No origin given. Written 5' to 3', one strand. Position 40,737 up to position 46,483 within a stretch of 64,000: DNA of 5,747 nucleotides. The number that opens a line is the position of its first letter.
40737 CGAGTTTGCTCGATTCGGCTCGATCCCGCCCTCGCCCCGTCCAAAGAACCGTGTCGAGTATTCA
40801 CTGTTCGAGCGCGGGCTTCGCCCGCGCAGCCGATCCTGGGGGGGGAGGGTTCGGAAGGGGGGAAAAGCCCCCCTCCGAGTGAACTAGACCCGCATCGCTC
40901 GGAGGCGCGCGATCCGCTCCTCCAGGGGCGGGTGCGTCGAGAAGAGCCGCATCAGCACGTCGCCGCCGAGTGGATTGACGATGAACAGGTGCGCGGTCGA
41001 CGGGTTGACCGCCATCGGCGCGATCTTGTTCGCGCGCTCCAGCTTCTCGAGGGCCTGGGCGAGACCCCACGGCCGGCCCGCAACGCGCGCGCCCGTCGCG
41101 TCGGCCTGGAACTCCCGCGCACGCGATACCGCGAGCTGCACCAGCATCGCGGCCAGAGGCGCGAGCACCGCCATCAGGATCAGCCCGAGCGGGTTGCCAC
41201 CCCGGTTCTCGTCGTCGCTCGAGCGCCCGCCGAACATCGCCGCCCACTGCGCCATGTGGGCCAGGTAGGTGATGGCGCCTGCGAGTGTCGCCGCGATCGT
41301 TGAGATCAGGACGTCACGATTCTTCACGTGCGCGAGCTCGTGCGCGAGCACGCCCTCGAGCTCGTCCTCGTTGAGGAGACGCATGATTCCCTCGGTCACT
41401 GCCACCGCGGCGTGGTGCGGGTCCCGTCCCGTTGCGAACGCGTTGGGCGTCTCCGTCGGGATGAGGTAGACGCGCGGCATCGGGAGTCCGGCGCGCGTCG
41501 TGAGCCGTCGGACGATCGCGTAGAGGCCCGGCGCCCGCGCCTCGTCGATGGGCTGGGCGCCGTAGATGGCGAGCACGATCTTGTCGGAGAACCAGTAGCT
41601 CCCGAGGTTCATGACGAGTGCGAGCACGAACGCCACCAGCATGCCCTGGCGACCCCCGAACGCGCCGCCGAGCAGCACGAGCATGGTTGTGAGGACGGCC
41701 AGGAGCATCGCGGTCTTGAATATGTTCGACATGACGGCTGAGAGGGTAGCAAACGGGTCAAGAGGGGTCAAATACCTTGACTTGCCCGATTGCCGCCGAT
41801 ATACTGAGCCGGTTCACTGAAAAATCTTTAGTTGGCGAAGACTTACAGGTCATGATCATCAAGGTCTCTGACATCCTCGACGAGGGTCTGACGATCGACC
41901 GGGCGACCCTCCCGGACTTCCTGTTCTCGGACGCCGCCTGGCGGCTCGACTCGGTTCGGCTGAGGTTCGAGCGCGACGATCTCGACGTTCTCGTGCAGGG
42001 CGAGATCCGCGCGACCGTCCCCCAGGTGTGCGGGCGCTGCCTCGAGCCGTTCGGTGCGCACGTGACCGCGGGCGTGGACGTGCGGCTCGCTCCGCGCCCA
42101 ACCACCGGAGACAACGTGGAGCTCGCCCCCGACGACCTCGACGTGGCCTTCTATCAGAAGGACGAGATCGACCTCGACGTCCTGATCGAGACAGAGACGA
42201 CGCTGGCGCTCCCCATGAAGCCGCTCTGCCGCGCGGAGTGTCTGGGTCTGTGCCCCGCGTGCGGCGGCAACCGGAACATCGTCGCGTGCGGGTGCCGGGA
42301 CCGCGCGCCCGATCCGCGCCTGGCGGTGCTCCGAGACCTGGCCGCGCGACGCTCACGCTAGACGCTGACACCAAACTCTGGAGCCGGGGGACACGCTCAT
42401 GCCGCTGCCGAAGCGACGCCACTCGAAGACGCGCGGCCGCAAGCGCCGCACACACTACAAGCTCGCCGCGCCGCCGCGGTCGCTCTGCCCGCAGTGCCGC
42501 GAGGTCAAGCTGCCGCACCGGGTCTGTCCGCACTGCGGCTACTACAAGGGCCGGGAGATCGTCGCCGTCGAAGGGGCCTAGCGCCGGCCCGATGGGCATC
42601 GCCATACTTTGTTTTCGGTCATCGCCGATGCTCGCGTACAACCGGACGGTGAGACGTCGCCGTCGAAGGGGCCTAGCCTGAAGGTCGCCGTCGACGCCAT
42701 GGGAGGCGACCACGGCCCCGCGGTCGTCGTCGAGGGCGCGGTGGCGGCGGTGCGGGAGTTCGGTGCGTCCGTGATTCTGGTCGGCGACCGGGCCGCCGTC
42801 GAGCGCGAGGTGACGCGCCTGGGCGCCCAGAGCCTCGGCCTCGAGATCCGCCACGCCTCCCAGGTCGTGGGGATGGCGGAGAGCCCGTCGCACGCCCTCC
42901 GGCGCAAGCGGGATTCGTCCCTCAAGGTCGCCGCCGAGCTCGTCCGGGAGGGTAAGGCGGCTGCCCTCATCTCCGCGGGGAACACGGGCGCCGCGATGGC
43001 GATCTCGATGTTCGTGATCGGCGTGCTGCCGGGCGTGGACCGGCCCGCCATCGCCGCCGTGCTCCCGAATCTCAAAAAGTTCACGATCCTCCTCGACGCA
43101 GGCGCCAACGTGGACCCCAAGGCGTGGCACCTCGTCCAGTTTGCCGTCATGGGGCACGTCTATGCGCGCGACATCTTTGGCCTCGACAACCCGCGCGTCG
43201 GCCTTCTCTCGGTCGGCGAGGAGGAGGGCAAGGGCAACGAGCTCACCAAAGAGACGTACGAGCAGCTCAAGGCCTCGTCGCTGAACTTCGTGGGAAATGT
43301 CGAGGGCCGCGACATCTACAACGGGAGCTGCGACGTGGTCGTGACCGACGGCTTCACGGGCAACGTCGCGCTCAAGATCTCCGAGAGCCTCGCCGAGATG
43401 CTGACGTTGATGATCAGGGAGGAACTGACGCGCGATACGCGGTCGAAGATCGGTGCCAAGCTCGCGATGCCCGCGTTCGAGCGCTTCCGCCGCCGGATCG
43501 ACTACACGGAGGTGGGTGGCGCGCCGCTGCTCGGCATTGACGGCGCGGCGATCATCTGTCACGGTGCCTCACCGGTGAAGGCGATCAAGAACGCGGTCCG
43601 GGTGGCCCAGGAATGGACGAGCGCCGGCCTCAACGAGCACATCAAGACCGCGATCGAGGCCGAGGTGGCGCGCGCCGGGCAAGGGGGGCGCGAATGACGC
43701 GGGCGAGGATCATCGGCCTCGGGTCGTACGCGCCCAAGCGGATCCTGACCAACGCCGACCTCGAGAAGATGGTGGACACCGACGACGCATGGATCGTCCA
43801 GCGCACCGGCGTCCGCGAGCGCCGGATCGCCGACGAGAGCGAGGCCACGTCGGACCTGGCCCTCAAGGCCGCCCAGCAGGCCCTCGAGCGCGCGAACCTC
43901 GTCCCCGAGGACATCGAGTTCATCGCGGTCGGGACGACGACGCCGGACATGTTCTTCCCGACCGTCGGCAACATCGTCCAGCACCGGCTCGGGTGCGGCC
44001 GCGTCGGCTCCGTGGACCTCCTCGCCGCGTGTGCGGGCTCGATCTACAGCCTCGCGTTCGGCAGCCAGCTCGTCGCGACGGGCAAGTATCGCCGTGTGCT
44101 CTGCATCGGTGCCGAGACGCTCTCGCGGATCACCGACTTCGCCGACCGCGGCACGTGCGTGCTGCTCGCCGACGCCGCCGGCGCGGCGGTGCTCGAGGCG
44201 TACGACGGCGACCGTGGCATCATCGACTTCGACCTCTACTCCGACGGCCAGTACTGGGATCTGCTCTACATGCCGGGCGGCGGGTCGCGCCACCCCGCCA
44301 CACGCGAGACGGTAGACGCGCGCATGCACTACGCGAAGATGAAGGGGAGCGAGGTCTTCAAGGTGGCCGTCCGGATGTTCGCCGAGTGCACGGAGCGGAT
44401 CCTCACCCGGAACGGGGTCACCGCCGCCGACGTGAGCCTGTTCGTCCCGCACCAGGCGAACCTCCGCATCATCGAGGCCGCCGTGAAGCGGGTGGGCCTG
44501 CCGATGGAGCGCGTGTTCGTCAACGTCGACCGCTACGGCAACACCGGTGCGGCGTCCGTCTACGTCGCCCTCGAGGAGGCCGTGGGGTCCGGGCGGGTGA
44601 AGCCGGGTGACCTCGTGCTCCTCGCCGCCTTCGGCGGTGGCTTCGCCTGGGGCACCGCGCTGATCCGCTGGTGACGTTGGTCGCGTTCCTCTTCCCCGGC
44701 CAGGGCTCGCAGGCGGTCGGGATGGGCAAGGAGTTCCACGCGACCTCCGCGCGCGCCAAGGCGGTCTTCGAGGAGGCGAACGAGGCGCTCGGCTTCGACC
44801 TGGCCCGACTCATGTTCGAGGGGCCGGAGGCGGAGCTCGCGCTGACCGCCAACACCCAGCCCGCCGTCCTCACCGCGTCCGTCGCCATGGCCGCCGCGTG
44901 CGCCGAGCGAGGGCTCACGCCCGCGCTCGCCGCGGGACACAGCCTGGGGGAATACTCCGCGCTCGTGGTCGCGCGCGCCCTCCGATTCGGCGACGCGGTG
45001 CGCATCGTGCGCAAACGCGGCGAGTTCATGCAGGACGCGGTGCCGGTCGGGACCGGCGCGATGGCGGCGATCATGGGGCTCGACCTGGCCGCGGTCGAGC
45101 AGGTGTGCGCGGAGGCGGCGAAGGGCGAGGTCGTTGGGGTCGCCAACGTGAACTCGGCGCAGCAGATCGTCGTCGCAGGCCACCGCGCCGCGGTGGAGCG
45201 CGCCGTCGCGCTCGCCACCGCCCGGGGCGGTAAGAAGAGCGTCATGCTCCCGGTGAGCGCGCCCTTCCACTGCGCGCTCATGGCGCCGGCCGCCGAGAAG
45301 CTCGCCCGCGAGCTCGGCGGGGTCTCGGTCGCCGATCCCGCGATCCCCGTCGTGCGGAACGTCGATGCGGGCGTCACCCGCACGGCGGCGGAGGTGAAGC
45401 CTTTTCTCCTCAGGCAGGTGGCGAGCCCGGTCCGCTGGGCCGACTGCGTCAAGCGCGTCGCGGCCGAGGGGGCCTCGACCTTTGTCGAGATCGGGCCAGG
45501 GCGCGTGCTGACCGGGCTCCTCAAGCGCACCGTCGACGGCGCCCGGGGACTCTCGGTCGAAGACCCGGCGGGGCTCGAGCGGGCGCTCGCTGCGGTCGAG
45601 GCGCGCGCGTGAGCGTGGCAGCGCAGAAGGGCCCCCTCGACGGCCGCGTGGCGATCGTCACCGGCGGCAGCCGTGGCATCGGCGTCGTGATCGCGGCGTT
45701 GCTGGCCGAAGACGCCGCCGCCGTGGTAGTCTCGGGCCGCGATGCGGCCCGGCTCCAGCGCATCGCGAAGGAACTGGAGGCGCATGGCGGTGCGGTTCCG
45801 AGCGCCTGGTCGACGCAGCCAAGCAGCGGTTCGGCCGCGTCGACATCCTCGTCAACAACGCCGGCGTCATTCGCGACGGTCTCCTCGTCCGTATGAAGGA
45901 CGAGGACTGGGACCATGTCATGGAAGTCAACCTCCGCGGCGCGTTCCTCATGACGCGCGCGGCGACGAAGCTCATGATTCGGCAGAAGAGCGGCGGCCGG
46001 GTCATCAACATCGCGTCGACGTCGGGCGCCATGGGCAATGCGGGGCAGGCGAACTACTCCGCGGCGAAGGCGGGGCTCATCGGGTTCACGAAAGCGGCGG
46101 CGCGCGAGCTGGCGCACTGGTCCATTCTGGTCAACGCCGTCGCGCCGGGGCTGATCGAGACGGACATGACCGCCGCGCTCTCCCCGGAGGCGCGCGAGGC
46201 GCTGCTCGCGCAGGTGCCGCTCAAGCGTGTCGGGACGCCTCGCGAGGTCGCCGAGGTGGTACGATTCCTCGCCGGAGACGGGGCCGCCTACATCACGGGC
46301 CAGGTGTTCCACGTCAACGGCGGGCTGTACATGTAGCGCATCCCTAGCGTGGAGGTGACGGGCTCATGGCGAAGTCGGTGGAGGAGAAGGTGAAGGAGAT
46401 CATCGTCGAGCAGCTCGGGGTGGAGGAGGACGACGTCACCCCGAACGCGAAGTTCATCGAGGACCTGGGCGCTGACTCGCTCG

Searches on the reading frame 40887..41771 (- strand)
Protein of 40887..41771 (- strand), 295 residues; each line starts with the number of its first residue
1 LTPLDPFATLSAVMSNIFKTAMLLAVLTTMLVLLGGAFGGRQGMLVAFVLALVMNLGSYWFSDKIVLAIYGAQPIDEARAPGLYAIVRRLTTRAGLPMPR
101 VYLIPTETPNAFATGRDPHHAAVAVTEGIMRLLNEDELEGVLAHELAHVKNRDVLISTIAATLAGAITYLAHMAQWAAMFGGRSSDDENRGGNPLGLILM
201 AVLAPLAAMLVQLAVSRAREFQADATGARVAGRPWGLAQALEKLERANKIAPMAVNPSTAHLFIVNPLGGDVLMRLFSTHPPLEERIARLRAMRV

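Call 43: search_protein_families(library=pfam, proteins=[window:40887-41771:-], max_evalue=0.00001)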
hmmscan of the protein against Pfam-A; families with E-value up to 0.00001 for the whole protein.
window:40887-41771:- (295 aa): 1 family
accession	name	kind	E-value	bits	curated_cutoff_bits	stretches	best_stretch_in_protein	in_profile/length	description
PF01435.24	Peptidase_M48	-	4.4e-37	128.1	20.3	1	79-293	3-185/186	Peptidase family M48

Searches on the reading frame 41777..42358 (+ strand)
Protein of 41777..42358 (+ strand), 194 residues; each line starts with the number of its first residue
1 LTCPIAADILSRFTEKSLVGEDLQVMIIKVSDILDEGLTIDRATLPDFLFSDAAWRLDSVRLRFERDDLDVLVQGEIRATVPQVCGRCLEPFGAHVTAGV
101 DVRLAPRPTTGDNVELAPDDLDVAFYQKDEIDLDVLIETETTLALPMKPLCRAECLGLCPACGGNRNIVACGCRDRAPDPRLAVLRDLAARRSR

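Call 43: search_protein_families(library=pfam, proteins=[window:41777-42358:+], max_evalue=0.00001)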
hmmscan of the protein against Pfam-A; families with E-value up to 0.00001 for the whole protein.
window:41777-42358:+ (194 aa): 1 family
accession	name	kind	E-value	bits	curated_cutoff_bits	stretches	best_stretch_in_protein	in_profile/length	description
PF02620.22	YceD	-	1.7e-26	93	33.2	1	73-188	1-118/119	Large ribosomal RNA subunit accumulation protein YceD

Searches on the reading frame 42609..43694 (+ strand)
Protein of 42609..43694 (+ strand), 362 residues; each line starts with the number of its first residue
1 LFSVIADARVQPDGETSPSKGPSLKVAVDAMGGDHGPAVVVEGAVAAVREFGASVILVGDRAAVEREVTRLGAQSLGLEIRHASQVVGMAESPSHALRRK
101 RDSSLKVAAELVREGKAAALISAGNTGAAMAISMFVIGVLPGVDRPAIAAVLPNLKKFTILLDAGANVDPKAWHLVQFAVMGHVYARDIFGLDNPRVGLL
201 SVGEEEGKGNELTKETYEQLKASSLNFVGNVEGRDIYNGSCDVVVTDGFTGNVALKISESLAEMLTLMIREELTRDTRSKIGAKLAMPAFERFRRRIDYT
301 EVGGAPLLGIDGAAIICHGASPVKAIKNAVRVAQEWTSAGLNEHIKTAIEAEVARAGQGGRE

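Call 44: search_protein_families(library=pfam, proteins=[window:42609-43694:+], max_evalue=0.00001)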
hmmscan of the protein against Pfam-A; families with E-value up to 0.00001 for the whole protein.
window:42609-43694:+ (362 aa): 1 family
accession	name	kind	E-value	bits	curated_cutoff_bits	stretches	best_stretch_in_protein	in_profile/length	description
PF02504.20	FA_synthesis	-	5.2e-115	384.4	29.1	1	24-342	1-322/324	Fatty acid synthesis protein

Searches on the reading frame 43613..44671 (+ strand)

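Call 44: search_protein_families(library=pfam, proteins=[window:43613-44671:+], max_evalue=0.00001)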
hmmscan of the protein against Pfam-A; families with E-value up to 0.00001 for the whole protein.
window:43613-44671:+ (353 aa): 3 families
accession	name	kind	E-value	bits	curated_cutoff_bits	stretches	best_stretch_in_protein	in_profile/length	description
PF08541.16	ACP_syn_III_C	-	3e-36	123.9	26.6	1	264-353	1-90/90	3-Oxoacyl-[acyl-carrier-protein (ACP)] synthase III C terminal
PF08545.16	ACP_syn_III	-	9.8e-25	86.7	24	1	135-212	2-80/80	3-Oxoacyl-[acyl-carrier-protein (ACP)] synthase III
PF00108.29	Thiolase_N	-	1e-09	38.6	26.4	1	64-174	8-119/260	Thiolase, N-terminal domain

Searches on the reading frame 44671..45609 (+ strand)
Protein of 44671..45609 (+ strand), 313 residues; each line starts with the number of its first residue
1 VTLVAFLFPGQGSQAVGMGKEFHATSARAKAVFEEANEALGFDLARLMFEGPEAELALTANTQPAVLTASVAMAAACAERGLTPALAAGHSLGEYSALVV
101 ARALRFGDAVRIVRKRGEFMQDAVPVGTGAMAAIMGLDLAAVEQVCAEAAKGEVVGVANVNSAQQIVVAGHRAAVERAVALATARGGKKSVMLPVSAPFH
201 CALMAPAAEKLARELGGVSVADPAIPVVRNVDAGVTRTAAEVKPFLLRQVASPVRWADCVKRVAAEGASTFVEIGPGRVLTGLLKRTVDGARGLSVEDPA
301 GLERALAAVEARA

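Call 44: search_protein_families(library=pfam, proteins=[window:44671-45609:+], max_evalue=0.00001)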
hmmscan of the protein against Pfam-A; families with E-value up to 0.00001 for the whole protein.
window:44671-45609:+ (313 aa): 1 family
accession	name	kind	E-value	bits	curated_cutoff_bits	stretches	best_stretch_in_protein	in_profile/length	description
PF00698.26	Acyl_transf_1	-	1.9e-40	139.8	32.7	1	6-301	2-292/319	Acyl transferase domain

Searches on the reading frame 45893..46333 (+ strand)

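Call 44: search_protein_families(library=pfam, proteins=[window:45893-46333:+], max_evalue=0.00001)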
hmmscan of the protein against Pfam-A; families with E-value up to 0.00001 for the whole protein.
window:45893-46333:+ (147 aa): 3 families
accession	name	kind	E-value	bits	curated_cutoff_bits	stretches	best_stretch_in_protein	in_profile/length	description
PF13561.12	adh_short_C2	-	1.7e-43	149.3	27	1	1-145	92-235/236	Enoyl-(Acyl carrier protein) reductase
PF00106.31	adh_short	-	4.6e-33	114.8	26.6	1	1-98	96-192/195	short chain dehydrogenase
PF08659.16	KR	-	2.3e-06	28.1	22.6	1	1-70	100-164/180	KR domain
